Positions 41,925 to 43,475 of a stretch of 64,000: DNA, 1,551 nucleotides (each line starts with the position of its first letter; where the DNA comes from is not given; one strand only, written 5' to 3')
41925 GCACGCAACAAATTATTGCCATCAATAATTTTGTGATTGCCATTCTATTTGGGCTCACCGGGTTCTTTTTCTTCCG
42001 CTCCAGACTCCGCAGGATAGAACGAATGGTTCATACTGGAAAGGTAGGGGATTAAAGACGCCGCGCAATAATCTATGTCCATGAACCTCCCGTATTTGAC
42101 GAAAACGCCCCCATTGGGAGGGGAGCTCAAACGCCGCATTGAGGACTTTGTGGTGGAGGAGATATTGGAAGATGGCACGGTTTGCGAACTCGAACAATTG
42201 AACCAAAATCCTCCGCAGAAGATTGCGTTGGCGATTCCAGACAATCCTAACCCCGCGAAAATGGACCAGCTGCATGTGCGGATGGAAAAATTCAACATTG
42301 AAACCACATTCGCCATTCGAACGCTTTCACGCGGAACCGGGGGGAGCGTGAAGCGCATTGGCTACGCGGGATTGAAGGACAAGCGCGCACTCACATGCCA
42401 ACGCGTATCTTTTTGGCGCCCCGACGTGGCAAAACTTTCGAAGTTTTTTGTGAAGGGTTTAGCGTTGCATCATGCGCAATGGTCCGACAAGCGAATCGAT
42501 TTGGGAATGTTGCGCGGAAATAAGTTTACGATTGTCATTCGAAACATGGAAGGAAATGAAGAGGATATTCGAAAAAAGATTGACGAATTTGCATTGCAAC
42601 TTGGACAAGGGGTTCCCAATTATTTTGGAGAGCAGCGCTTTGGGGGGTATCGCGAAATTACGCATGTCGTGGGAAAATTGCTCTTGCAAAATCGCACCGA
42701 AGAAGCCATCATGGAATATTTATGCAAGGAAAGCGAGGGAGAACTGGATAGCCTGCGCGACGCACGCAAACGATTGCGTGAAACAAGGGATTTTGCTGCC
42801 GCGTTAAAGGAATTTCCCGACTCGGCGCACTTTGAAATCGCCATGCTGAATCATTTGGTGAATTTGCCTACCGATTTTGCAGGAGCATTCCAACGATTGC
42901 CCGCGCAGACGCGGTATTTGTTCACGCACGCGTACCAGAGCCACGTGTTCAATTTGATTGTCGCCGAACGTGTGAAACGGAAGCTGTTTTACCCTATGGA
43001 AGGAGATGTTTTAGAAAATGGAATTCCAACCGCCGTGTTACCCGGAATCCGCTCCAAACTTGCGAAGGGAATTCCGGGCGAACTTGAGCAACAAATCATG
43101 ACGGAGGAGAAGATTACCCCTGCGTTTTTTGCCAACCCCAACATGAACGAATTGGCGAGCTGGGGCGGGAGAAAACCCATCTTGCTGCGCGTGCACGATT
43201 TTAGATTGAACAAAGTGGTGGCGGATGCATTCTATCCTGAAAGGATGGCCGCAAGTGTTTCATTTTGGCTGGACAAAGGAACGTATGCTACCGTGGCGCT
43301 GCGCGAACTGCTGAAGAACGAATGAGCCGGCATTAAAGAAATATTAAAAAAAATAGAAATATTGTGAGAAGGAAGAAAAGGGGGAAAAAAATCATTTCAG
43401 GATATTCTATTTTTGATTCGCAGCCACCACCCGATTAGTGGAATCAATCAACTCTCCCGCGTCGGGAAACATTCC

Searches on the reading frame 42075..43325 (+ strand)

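Call 57: search_protein_families(library=pfam, proteins=[window:42075-43325:+])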
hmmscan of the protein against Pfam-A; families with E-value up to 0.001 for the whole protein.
window:42075-43325:+ (416 aa): 1 family
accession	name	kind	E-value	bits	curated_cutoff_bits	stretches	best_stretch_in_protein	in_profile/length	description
PF01142.23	TruD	-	1.7e-102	343.8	27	2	7-313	7-296/412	tRNA pseudouridine synthase D (TruD)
